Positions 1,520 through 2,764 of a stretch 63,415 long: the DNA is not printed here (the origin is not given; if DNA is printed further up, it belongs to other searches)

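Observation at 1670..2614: Intact GGDEF diguanylate cyclase, with I-site, embedded among archaeal core genes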

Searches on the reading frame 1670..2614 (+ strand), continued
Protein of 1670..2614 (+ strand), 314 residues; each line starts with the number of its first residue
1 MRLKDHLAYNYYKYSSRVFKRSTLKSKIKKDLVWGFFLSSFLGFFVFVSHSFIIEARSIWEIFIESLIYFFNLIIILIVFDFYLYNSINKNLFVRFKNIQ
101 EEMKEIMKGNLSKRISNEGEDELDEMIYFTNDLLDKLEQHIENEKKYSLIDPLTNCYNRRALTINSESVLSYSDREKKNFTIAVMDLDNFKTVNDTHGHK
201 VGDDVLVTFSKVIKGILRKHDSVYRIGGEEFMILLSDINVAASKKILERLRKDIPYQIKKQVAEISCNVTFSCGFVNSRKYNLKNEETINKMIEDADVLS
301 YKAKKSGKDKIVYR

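Call 13: find_encoding_contigs(protein=P0002, flank=10000, max_places=3)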
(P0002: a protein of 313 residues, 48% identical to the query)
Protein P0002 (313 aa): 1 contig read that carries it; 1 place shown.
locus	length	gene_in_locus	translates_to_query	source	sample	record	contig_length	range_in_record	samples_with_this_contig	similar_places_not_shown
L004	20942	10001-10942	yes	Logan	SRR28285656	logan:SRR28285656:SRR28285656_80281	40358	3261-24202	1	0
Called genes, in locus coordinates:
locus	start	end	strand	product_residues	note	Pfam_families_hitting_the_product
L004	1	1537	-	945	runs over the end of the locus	PF08455:SNF2_assoc, PF00176:SNF2-rel_dom, PF00270:DEAD, PF04851:ResIII, PF00271:Helicase_C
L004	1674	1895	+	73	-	PF01423:LSM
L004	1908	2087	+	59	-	PF01907:Ribosomal_L37e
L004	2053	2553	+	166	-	PF02580:Tyr_Deacylase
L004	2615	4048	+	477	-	PF01896:DNA_primase_S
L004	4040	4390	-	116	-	-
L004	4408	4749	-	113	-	-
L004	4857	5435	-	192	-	PF04919:DUF655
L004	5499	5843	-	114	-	PF03874:RNA_pol_Rpb4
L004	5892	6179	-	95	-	PF01157:Ribosomal_L21e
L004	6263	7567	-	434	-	PF01637:ATPase_2 (weak), PF05621:TniB, PF13191:AAA_16, PF00931:NB-ARC (faint), PF00004:AAA, PF13401:AAA_22, PF22703:Cdc6_lid, PF09079:WHD_Cdc6, +2 more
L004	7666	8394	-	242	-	PF00005:ABC_tran, PF02463:SMC_N, PF13304:AAA_21 (faint)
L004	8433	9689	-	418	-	PF00155:Aminotran_1_2, PF00266:Aminotran_5, PF01041:DegT_DnrJ_EryC1, PF01212:Beta_elim_lyase (weak), PF01053:Cys_Met_Meta_PP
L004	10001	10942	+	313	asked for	PF00990:GGDEF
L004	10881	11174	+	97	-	-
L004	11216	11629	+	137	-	-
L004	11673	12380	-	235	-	-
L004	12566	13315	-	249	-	PF02535:Zip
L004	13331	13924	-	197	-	PF07314:Lit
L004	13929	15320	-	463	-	PF02934:GatB_N, PF02637:GatB_Yqey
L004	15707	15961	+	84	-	PF01135:PCMT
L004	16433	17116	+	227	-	-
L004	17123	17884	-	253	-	PF01963:TraB_PrgY_gumN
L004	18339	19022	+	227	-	PF04055:Radical_SAM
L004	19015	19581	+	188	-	PF13521:AAA_28 (weak), PF02223:Thymidylate_kin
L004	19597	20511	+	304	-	PF00535:Glycos_transf_2, PF13641:Glyco_tranf_2_3 (weak)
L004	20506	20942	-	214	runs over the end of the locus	PF01209:Ubie_methyltran, PF13489:Methyltransf_23, PF02353:CMAS, PF05175:MTS, PF07021:MetW, PF13847:Methyltransf_31, PF08241:Methyltransf_11, PF08242:Methyltransf_12, +3 more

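Call 17: find_encoding_contigs(protein=P0005, flank=10000, max_places=2)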
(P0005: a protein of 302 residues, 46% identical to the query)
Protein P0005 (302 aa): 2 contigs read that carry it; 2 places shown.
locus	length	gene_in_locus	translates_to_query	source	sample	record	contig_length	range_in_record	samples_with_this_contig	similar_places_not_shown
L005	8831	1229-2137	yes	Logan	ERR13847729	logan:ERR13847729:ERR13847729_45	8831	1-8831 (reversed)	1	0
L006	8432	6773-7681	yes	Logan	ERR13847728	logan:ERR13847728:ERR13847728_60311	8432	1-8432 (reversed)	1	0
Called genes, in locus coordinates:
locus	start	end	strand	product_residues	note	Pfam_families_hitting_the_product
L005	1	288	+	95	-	?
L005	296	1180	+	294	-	PF01458:SUFBD_core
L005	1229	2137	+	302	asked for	PF00990:GGDEF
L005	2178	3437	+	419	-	PF00155:Aminotran_1_2, PF00266:Aminotran_5, PF01053:Cys_Met_Meta_PP (weak), PF01041:DegT_DnrJ_EryC1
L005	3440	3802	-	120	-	PF00111:Fer2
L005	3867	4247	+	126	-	-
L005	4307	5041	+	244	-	PF02463:SMC_N (faint), PF00005:ABC_tran, PF13304:AAA_21 (faint)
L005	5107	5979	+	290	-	-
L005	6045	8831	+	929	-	?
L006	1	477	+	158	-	?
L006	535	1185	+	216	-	-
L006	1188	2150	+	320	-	-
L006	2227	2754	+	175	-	PF00013:KH_1 (faint), PF21800:KH_KRR1_2nd, PF22891:KH_PNO1_2nd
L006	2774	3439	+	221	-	-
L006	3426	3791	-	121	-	PF10107:Endonuc_Holl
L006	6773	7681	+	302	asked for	PF00990:GGDEF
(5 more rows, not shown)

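Call 18: find_encoding_contigs(protein=P0007, flank=10000, max_places=2)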
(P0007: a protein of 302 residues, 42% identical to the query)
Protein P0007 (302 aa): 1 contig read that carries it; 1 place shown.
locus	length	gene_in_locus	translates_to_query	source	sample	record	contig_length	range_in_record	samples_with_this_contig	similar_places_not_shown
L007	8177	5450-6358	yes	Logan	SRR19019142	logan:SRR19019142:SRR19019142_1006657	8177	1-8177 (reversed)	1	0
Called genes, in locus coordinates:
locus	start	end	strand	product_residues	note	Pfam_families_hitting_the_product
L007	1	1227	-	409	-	?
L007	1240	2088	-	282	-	-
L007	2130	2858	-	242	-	PF02463:SMC_N, PF03193:RsgA_GTPase (weak), PF00005:ABC_tran, PF13304:AAA_21 (weak)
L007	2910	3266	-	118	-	-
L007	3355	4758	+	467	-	PF19295:SufBD_N, PF01458:SUFBD_core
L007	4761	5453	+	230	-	PF01458:SUFBD_core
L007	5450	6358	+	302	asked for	PF00990:GGDEF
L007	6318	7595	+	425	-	PF00266:Aminotran_5, PF00155:Aminotran_1_2, PF01041:DegT_DnrJ_EryC1, PF01212:Beta_elim_lyase (weak), PF01053:Cys_Met_Meta_PP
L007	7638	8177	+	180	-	?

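Call 20: find_related_loci(query=A1, collection=genome_contigs, flank=8000)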
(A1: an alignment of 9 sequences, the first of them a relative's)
Query A1 (314 aa) in genome_contigs; peptide patterns used: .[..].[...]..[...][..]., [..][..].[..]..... (x = any residue, [..] = any of these).
600 stretches matched a pattern (row limit reached: there are more); 596 encode a relative of the query (tblastn E <= 1e-3); the best 80 are kept; 80 distinct loci.
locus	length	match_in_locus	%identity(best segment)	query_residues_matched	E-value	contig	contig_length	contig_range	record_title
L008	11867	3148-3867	34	66-313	2e-33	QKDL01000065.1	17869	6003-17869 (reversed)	MAG: Arcobacter sp. isolate SZUA-449 scaffold_8661, whole genome shotgun sequence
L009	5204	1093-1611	36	134-312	1e-30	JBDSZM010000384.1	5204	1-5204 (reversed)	MAG: Burkholderiaceae bacterium isolate cluster1_bin.86 k127_3525841, whole genome shotgun sequence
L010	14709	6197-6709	34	136-312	3e-30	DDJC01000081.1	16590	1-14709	MAG TPA_asm: Burkholderiales bacterium UBA1834 UBA1834_contig_1166, whole genome shotgun sequence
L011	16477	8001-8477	34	148-311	5e-29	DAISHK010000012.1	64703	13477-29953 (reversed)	MAG TPA_asm: Bellilinea sp. isolate CTOTU59 NODE_295_length_64703_cov_41.631574, whole genome shotgun sequence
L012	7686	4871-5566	31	73-311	4e-28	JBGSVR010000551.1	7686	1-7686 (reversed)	MAG: Thermosynechococcaceae cyanobacterium isolate JTS-AC461 k141_3038043, whole genome shotgun sequence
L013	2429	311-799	33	142-313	3e-28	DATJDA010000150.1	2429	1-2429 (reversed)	MAG TPA_asm: Marinobacter sp. isolate SMAG_U15395 k141_35898, whole genome shotgun sequence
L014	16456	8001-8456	38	151-311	8e-28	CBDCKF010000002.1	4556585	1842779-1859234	MAG: Terriglobia bacterium isolate e9658d76-3961-49e5-94b1-bf0d2ca6e407 genome assembly, contig: contig_2, whole genome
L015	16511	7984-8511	34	135-313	2e-27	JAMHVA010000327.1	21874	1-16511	MAG: Alphaproteobacteria bacterium isolate ST_AS_metabat.78 k201_1501911, whole genome shotgun sequence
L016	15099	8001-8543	36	134-311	2e-27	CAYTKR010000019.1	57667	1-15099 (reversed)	MAG TPA_asm: uncultured Anaerolineales bacterium isolate SRP167671_co2_274 genome assembly, contig: NODE_677_length_5766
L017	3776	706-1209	37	142-311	2e-27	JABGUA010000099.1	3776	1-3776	MAG: Piscirickettsiaceae bacterium isolate SI034_bin143 k141_694987, whole genome shotgun sequence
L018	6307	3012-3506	33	135-311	4e-27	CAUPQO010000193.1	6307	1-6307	MAG: uncultured Hylemonella sp. isolate m13-metabat.3 genome assembly, contig: m13-c1363, whole genome shotgun sequence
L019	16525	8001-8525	32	133-311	4e-27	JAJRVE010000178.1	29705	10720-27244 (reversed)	MAG: Campylobacterales bacterium isolate Dive96_bin10.281 k141_4062920, whole genome shotgun sequence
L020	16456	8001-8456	38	151-311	6e-27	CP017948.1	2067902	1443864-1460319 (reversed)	Tenericutes bacterium MO-XQ, complete sequence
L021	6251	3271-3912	36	106-312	5e-27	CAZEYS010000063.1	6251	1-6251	MAG TPA_asm: uncultured Aquificales bacterium isolate SRP163575_co1_63 genome assembly, contig: NODE_27329_length_6251_c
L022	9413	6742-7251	36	137-312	1e-26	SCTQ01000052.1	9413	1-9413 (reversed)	MAG: Aquabacterium sp. isolate FW301-02_bin.25 FW301-02_bin.25-10752, whole genome shotgun sequence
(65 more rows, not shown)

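Call 28: find_homologous_proteins(query=A1, max_evalue=1e-25)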
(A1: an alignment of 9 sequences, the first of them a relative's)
Query A1 (9 sequences) (314 aa, profile of the alignment): 894 proteins with E <= 1e-25 among 8000 candidates; the best 120 are listed.
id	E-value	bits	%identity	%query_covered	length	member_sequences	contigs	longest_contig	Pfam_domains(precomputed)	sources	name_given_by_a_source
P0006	7.5e-132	457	45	72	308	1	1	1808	PF00990.27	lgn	-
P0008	4.9e-131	455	40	89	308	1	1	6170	PF00990.27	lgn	-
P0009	1.0e-128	447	41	77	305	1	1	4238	PF00990.27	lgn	-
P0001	1.3e-127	443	100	100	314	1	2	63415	PF00990.27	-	-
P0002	4.9e-125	435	48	99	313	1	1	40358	PF00990.27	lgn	-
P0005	5.1e-125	435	46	73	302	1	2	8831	PF00990.27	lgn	-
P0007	5.3e-122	425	42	94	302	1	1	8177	PF00990.27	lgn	-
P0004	1.5e-120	420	45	93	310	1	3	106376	PF00990.27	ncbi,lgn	-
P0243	6.5e-108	379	46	93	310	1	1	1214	PF00990.27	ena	-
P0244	8.0e-98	346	40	92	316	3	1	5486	PF00990.27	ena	-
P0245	6.0e-89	316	40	93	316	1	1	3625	PF00990.27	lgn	-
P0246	1.5e-88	315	44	72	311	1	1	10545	PF24898.3,PF00990.27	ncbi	-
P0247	9.2e-88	313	36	92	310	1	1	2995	PF00990.27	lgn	-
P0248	1.5e-84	302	41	84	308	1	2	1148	PF00990.27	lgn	-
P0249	1.0e-81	293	45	68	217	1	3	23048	PF00990.27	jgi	jgi:diguanylate cyclase (GGDEF)-like protein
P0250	5.7e-77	277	38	94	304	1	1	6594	PF00990.27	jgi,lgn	jgi:diguanylate cyclase (GGDEF)-like protein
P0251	1.3e-75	273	40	82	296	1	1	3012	PF00990.27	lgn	-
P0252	8.0e-40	155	32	92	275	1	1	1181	PF00990.27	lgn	-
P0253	4.5e-39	153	33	69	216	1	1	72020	PF00990.27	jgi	jgi:diguanylate cyclase (GGDEF)-like protein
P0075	5.7e-39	152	37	61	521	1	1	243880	PF02743.25,PF00990.27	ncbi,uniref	ncbi:sensor domain-containing diguanylate cyclase [Bacillus songklensis]|uniref:Sensor domain-contai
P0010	6.7e-39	152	32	80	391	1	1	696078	PF00672.31,PF00990.27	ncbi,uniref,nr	ncbi:sensor domain-containing diguanylate cyclase [Desulfovibrio sp. UCD-KL4C]|uniref:sensor domain-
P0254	2.1e-38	150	34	57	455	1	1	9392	PF00990.27,PF00072.31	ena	-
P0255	2.8e-38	150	34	69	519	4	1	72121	PF00990.27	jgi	-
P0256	3.3e-38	150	38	54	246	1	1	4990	PF00990.27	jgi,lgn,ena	-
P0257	6.0e-38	149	36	52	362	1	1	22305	PF22335.2,PF00990.27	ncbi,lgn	-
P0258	7.2e-38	149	34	57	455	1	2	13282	PF00990.27,PF00072.31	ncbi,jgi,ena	-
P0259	9.2e-38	148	33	57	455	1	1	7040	PF00990.27,PF00072.31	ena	-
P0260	1.4e-37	148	31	72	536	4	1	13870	PF00672.31,PF00990.27,PF08376.16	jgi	-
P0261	1.5e-37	148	34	55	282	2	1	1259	PF00990.27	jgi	jgi:diguanylate cyclase (GGDEF)-like protein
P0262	2.0e-37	147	27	76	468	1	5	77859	PF00990.27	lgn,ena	-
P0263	2.1e-37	147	37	54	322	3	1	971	PF00990.27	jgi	jgi:diguanylate cyclase (GGDEF)-like protein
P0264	2.2e-37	147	46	34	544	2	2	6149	PF00672.31,PF17201.11,PF08269.18,PF00990.27,PF17200.11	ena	-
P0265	2.5e-37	147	34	57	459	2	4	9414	PF00990.27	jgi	jgi:diguanylate cyclase (GGDEF)-like protein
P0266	4.7e-37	146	35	64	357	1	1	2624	PF00990.27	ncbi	-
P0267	8.0e-37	145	36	60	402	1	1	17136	PF00990.27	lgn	-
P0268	1.2e-36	145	36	62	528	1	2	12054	PF00990.27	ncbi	ncbi:GGDEF domain-containing protein [Caminibacter sp.]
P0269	1.8e-36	144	36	53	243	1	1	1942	PF00990.27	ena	-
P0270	1.9e-36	144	37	60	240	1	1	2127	PF00990.27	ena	-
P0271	2.1e-36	144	32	60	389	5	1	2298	PF00990.27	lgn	-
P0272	4.5e-36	143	38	56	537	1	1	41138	PF02743.25,PF00990.27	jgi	-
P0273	5.1e-36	143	32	50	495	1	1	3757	PF22335.2,PF00990.27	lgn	-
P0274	5.2e-36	143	40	67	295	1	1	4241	PF00990.27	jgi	-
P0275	5.8e-36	142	38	56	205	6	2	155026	PF22335.2,PF00990.27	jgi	-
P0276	6.7e-36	142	35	59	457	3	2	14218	PF00990.27,PF00072.31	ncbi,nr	ncbi:MAG: PleD family two-component system response regulator [Hyphomicrobiaceae bacterium]|nr:PleD 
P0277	6.7e-36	142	37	59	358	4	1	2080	PF22335.2,PF00990.27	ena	-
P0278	1.0e-35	142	36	55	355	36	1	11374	PF00990.27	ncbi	ncbi:MAG: GGDEF domain-containing protein [Desulfobacterales bacterium]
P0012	1.2e-35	141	40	56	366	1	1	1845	PF00990.27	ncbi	-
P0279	1.3e-35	141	32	57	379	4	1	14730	PF00990.27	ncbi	-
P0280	1.5e-35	141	39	54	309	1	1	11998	PF00990.27,PF00072.31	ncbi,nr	ncbi:MAG: diguanylate cyclase [Thermodesulfobacteriota bacterium]|nr:diguanylate cyclase [Thermodesu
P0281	1.5e-35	141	33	72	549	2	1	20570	PF00990.27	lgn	-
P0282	1.5e-35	141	35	52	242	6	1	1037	PF00990.27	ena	-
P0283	1.7e-35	141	38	51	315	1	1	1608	PF00990.27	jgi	-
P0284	1.7e-35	141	37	52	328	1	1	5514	PF08447.19,PF00990.27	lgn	-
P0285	1.9e-35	141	34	83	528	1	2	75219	PF02743.25,PF22673.3,PF00990.27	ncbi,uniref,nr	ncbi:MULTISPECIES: sensor domain-containing diguanylate cyclase [Psychrilyobacter]|uniref:Diguanylat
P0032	2.1e-35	141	37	55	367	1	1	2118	PF00990.27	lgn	-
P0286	2.1e-35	141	34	55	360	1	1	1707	PF00990.27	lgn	-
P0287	2.3e-35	140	35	56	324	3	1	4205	PF00990.27,PF00072.31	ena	-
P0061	2.4e-35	140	37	52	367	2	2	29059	PF00990.27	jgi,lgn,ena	-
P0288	2.5e-35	140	34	53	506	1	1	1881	PF00990.27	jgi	jgi:diguanylate cyclase (GGDEF)-like protein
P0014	2.6e-35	140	38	54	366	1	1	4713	PF00990.27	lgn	-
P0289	3.1e-35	140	33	55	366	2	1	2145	PF22335.2,PF00990.27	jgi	-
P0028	3.2e-35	140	35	78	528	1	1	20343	PF17201.11,PF02743.25,PF22673.3,PF22335.2,PF00990.27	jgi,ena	-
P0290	3.4e-35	140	34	55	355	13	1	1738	PF00990.27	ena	-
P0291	3.6e-35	140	32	57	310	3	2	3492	PF00990.27,PF00072.31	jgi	jgi:two-component system, cell cycle response regulator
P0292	3.7e-35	140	29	67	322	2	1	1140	PF00672.31,PF00990.27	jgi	jgi:diguanylate cyclase (GGDEF)-like protein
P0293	3.8e-35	140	36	55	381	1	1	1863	PF00990.27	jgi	jgi:diguanylate cyclase (GGDEF)-like protein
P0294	4.1e-35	140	37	58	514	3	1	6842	PF00990.27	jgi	-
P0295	4.3e-35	140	34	57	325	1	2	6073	PF00990.27,PF00072.31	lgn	-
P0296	4.6e-35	139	36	60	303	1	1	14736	PF13426.14,PF00989.32,PF00990.27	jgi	jgi:diguanylate cyclase (GGDEF)-like protein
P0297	4.9e-35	139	35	53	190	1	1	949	PF00990.27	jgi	jgi:diguanylate cyclase (GGDEF)-like protein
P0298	6.2e-35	139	32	57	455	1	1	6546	PF00990.27,PF00072.31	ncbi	-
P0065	6.4e-35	139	37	53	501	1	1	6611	PF08668.19,PF00990.27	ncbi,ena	-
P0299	6.4e-35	139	34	58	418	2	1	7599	PF00990.27,PF00072.31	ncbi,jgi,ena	-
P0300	6.7e-35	139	34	56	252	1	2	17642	PF18415.7,PF00990.27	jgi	-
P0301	7.1e-35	139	34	51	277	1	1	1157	PF07695.18,PF00990.27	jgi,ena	-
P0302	8.4e-35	139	38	52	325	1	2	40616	PF08448.17,PF00990.27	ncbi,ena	-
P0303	9.1e-35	139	34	55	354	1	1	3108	PF22335.2,PF00990.27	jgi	jgi:diguanylate cyclase (GGDEF)-like protein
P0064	9.4e-35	138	33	68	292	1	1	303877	PF00990.27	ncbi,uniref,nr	ncbi:diguanylate cyclase (GGDEF) domain-containing protein [Abditibacterium utsteinense]|uniref:digu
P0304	9.6e-35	138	39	53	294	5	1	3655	PF00990.27,PF00072.31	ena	-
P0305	9.9e-35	138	36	52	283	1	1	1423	PF22335.2,PF00990.27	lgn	-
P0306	1.0e-34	138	33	59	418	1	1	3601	PF00990.27,PF00072.31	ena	-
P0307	1.0e-34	138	34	55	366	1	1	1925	PF00990.27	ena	-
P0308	1.1e-34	138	36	56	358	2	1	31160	PF00990.27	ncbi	-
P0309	1.4e-34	138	31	74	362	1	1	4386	PF00990.27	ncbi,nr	ncbi:MAG: hypothetical protein C0390_10240 [Syntrophus sp. (in: bacteria)]|nr:hypothetical protein [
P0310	1.4e-34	138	34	55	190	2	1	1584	PF00990.27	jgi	jgi:diguanylate cyclase (GGDEF)-like protein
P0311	1.5e-34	138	37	53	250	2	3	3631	PF00990.27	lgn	-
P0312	1.6e-34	138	35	55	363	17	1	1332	PF00990.27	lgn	-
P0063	1.6e-34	138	34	62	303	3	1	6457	PF13426.14,PF00989.32,PF00990.27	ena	-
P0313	1.6e-34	138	36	53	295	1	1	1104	PF22335.2,PF00990.27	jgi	jgi:diguanylate cyclase (GGDEF)-like protein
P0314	1.7e-34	138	35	56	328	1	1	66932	PF00990.27,PF00072.31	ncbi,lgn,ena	-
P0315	1.9e-34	137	33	53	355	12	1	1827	PF00990.27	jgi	jgi:diguanylate cyclase (GGDEF)-like protein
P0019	2.1e-34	137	40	52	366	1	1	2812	PF00990.27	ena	-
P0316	2.2e-34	137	35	53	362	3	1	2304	PF00990.27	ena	-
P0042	2.6e-34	137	34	55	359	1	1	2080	PF00990.27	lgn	-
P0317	3.1e-34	137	35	69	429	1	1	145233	PF13426.14,PF08448.17,PF00989.32,PF00990.27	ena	-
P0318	3.1e-34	137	37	61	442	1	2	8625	PF00990.27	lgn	-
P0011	3.7e-34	137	42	52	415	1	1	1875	PF00990.27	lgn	-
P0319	4.0e-34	136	31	71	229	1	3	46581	PF00990.27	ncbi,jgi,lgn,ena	-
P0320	4.5e-34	136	35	58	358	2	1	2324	PF07694.18,PF00990.27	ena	-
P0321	5.0e-34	136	34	55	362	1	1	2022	PF00990.27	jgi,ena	jgi:diguanylate cyclase (GGDEF) domain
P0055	5.1e-34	136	37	52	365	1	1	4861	PF00990.27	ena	-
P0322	5.5e-34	136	33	55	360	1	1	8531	PF00990.27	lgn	-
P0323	5.6e-34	136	31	56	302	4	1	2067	PF00990.27,PF00072.31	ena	-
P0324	5.6e-34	136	33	62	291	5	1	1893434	PF00990.27,PF00072.31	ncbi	ncbi:MAG: diguanylate cyclase [Pseudodesulfovibrio sp.]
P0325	5.9e-34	136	37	52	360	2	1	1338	PF00990.27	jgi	jgi:diguanylate cyclase (GGDEF)-like protein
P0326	6.1e-34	136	36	59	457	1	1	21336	PF00990.27,PF00072.31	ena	-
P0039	6.1e-34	136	37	55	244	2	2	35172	PF00990.27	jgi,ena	-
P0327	6.4e-34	136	35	57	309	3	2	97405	PF00990.27,PF00072.31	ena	-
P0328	7.1e-34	136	31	60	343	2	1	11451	PF00990.27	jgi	-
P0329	7.2e-34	136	33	59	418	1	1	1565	PF00990.27,PF00072.31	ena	-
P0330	7.2e-34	136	40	55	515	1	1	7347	PF14827.13,PF00990.27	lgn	-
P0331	7.8e-34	135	35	57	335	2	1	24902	PF00990.27,PF00072.31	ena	-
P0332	7.9e-34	135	36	55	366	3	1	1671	PF00990.27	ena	-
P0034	7.9e-34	135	37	55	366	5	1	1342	PF00990.27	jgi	jgi:diguanylate cyclase (GGDEF)-like protein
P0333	8.1e-34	135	34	53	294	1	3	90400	PF13426.14,PF08448.17,PF00990.27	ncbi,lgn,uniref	uniref:sensor domain-containing diguanylate cyclase n=1 Tax=Aliarcobacter sp. TaxID=2321116 RepID=UP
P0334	8.6e-34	135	35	59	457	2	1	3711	PF23198.2,PF00990.27,PF00072.31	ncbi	-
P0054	8.9e-34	135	41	53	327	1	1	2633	PF00990.27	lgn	-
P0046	1.2e-33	135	36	55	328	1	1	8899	PF00990.27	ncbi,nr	ncbi:MAG: GGDEF domain-containing protein [Gammaproteobacteria bacterium]|nr:GGDEF domain-containing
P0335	1.3e-33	135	30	94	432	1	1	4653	PF00990.27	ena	-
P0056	1.3e-33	135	36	52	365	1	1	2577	PF00990.27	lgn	-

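Call 29: find_encoding_contigs(protein=P0249, flank=10000, max_places=2)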
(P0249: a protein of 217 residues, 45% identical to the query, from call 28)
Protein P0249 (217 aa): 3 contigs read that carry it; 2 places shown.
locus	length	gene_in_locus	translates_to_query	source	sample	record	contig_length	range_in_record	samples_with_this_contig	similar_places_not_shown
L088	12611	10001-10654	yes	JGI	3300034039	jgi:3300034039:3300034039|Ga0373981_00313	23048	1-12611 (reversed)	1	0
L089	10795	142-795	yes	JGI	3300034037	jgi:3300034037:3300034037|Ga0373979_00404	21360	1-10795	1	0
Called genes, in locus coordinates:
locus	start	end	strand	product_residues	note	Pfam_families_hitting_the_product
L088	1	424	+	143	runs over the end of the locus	PF00411:Ribosomal_S11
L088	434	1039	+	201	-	PF01193:RNA_pol_L, PF01000:RNA_pol_A_bac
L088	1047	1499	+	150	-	PF00572:Ribosomal_L13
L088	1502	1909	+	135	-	PF00380:Ribosomal_S9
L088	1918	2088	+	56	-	PF01667:Ribosomal_S27e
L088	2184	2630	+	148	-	-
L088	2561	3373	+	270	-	-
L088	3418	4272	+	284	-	PF01478:Peptidase_A24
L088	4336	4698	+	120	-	-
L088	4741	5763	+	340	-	PF00752:XPG_N, PF00867:XPG_I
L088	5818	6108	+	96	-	-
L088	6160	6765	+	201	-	PF18504:Csm1_N (weak)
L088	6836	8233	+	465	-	PF19295:SufBD_N, PF01458:SUFBD_core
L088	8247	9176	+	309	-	PF01458:SUFBD_core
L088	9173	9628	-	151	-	-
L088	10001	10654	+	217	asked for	PF00990:GGDEF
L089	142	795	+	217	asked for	PF00990:GGDEF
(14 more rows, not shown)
